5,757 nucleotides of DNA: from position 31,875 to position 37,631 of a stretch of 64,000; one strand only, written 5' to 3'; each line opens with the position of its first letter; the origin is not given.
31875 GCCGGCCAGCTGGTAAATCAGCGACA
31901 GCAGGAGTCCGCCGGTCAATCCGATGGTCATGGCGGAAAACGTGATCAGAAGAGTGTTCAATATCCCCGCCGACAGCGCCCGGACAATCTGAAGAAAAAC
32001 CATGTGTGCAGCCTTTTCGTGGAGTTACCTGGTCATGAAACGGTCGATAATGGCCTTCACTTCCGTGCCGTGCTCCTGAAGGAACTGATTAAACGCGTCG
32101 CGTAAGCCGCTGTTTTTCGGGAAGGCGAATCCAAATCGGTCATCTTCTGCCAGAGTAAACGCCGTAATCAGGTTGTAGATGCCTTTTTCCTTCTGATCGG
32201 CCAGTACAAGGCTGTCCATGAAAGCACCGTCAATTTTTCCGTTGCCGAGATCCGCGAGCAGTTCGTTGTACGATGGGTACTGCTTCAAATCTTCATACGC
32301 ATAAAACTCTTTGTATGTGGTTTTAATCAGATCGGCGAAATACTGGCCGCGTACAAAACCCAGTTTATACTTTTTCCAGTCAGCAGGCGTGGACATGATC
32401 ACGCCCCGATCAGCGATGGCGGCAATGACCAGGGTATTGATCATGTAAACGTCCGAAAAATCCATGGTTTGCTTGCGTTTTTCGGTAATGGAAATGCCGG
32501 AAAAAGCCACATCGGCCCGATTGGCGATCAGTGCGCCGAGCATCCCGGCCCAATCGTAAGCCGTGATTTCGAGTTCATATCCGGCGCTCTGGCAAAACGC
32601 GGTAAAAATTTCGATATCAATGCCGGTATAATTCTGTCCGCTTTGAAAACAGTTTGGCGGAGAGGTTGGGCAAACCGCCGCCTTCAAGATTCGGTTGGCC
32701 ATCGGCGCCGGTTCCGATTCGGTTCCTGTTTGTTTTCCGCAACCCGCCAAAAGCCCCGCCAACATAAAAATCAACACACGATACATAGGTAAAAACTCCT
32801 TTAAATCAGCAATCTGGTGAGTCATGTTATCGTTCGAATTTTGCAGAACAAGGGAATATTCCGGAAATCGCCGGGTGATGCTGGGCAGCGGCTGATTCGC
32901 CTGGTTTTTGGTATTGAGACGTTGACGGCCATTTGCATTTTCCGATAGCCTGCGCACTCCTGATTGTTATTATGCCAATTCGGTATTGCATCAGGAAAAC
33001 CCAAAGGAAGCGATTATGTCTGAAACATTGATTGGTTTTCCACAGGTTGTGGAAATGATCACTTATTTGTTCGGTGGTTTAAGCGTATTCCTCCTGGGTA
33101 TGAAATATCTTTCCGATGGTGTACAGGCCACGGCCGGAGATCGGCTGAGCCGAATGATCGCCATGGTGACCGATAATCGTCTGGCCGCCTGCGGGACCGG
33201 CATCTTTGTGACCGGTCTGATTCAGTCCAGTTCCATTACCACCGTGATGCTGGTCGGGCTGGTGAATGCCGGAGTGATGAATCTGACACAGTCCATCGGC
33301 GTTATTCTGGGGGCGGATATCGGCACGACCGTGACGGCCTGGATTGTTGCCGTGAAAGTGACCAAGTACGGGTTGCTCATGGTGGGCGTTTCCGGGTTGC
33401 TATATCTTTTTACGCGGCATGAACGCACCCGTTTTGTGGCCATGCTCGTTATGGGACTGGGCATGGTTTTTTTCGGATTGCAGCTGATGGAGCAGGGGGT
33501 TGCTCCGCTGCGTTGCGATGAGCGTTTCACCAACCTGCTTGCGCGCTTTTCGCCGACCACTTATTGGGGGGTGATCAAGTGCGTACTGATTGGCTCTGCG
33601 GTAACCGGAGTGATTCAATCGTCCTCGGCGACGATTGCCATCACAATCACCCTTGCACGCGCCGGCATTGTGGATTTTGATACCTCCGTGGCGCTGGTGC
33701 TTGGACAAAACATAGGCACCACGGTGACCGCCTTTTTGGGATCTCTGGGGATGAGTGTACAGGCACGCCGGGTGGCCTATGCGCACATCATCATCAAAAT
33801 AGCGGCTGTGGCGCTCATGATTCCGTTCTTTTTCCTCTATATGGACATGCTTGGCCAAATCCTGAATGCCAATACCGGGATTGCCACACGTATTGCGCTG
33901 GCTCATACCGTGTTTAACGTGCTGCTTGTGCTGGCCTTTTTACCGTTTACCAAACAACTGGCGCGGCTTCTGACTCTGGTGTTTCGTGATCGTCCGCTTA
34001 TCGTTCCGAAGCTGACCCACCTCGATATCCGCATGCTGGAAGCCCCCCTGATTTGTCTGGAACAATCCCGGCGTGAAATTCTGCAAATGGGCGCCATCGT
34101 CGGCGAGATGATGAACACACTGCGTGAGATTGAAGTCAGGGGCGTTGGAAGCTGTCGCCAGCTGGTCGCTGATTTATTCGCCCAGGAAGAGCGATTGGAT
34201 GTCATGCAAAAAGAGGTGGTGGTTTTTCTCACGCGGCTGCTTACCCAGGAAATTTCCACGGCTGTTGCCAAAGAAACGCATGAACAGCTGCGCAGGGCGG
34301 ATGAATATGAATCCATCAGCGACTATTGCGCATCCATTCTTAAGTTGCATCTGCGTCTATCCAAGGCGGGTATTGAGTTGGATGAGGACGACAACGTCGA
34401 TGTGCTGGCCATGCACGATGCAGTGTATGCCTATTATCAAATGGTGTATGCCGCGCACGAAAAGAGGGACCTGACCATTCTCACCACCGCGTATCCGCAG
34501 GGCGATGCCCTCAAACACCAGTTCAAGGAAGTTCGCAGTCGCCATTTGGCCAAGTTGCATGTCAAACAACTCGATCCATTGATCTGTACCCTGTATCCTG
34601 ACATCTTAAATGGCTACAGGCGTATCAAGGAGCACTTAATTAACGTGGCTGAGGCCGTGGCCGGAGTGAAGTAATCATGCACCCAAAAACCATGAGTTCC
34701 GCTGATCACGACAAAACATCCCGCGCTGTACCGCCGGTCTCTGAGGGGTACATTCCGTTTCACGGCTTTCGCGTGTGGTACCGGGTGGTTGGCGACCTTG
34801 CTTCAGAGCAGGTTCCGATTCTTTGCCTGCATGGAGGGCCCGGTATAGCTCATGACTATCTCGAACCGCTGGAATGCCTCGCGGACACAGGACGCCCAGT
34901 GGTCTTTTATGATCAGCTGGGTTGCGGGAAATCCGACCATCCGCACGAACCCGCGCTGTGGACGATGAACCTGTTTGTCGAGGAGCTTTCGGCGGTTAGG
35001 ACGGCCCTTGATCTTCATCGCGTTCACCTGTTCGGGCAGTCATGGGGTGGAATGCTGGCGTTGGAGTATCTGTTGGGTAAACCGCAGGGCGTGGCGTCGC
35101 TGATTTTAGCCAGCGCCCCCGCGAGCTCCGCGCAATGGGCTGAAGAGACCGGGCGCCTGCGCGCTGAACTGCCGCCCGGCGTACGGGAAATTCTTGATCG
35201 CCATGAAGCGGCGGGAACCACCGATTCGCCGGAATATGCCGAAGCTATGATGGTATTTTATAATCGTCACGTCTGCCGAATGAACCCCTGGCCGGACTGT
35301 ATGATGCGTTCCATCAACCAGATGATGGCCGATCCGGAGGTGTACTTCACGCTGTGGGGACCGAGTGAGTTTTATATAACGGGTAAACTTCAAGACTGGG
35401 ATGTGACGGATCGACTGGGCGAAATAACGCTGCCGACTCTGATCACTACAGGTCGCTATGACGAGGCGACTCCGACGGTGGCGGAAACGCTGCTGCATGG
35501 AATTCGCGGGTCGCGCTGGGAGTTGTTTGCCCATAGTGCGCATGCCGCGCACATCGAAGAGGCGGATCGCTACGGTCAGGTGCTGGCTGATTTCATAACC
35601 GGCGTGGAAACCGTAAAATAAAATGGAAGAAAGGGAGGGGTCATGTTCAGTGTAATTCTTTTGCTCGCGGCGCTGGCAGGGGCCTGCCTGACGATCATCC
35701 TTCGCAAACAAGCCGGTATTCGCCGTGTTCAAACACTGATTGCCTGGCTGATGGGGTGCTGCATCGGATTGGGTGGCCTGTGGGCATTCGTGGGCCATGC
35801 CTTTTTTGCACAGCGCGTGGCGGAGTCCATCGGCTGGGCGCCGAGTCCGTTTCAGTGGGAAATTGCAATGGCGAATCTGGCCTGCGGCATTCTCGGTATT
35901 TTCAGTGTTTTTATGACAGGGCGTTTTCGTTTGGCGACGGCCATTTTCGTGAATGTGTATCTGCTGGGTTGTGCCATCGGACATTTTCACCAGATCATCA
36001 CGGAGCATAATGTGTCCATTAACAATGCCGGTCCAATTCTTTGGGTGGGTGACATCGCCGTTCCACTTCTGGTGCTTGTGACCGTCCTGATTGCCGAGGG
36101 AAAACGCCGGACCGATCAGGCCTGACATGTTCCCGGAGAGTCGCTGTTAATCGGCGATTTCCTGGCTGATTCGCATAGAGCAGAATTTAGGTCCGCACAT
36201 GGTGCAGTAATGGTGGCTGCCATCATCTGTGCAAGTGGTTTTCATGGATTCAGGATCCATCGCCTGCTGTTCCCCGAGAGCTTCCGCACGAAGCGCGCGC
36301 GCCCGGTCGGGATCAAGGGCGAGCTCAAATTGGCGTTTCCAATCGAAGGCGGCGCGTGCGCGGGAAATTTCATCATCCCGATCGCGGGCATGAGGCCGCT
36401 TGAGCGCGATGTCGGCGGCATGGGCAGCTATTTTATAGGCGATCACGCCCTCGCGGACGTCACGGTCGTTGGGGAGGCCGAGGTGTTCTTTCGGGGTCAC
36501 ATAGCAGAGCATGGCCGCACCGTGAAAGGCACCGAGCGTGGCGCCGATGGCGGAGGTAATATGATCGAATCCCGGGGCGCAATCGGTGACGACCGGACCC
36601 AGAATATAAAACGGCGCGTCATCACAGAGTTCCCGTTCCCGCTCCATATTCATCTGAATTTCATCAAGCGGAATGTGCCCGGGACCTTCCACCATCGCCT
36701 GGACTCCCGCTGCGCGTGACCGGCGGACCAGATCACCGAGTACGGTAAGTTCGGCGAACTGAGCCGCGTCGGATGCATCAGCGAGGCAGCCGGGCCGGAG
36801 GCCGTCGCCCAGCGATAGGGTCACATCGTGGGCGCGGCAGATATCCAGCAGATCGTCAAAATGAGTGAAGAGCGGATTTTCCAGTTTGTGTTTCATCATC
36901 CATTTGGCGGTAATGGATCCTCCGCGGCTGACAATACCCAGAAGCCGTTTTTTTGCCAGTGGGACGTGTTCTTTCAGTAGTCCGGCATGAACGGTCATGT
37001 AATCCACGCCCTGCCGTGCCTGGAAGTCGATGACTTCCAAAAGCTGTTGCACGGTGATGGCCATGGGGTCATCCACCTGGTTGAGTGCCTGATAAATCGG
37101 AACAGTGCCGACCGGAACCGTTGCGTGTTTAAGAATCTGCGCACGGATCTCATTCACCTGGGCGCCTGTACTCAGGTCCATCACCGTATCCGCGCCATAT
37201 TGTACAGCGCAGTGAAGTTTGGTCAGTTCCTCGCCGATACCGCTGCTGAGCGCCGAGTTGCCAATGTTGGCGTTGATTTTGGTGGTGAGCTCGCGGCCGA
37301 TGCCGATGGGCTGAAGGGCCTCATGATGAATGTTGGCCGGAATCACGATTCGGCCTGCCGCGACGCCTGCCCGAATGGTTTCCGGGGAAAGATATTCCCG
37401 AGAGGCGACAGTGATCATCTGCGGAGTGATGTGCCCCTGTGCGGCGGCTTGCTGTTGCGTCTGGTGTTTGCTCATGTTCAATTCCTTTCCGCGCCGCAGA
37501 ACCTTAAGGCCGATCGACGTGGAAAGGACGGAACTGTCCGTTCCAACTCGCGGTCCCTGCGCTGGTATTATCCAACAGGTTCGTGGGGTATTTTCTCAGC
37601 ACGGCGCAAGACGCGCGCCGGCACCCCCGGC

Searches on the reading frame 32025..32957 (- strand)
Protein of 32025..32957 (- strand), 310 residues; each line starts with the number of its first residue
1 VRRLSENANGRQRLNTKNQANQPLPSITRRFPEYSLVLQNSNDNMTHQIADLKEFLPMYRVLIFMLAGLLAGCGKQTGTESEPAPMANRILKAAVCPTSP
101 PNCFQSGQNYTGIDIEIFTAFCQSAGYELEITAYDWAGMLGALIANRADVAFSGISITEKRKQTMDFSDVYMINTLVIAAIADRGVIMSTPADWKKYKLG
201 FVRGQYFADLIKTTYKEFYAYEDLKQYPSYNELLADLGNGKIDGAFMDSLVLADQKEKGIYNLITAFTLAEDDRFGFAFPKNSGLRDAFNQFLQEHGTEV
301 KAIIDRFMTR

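Call 39: search_protein_families(library=pfam, proteins=[window:32025-32957:-])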
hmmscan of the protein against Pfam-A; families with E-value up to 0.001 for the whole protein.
window:32025-32957:- (310 aa): 2 families
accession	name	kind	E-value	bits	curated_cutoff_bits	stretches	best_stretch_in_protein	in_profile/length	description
PF00497.25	SBP_bac_3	-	1.4e-23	83.5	26.4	1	91-305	1-127/132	Bacterial extracellular solute-binding proteins, family 3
PF10613.14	Lig_chan-Glu_bd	-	6.9e-09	36.3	30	1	133-178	64-109/115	Ligated ion channel L-glutamate- and glycine-binding site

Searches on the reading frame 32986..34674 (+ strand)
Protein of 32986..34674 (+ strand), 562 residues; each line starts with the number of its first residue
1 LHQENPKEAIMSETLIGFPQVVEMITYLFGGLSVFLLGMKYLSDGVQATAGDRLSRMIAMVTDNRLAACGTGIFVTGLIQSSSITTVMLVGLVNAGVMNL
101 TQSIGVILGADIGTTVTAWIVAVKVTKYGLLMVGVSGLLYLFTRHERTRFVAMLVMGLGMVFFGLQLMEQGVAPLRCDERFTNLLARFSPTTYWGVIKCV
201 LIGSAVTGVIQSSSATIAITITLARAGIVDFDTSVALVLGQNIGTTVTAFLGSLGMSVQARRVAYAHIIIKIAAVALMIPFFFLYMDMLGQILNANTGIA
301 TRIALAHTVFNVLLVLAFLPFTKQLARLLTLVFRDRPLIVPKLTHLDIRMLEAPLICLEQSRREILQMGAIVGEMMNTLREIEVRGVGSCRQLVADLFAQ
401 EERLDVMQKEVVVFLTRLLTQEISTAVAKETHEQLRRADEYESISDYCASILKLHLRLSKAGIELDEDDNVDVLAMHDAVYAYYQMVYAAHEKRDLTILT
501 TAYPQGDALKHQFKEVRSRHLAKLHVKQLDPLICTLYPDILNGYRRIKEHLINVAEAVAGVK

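Call 39: search_protein_families(library=pfam, proteins=[window:32986-34674:+])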
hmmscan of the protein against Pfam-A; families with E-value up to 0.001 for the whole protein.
window:32986-34674:+ (562 aa): 2 families
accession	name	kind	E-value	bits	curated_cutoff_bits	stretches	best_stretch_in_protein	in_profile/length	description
PF02690.20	Na_Pi_cotrans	-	1.4e-57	194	29.1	2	35-169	2-136/137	Na+/Pi-cotransporter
PF01895.24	PhoU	-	1.1e-05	26.2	23.5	0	365-453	1-87/89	PhoU domain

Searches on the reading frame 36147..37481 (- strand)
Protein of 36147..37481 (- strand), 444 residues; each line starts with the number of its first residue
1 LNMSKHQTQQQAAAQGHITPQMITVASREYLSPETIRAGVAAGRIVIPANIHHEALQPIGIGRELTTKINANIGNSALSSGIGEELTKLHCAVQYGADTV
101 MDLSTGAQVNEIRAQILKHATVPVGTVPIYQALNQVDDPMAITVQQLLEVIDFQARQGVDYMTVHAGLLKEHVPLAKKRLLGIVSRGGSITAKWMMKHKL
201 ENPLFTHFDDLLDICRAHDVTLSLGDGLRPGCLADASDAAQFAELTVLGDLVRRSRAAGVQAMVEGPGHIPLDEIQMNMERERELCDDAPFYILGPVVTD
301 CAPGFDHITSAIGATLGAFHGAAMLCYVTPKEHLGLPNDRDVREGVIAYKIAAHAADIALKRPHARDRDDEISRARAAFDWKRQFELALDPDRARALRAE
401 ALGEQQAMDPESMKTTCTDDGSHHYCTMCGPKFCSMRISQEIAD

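Call 39: search_protein_families(library=pfam, proteins=[window:36147-37481:-])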
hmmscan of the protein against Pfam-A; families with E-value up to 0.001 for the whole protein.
window:36147-37481:- (444 aa): 1 family
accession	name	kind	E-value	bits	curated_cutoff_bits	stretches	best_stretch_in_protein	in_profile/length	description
PF01964.24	ThiC_Rad_SAM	-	5.4e-181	602.4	25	1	8-440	1-419/420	Radical SAM ThiC family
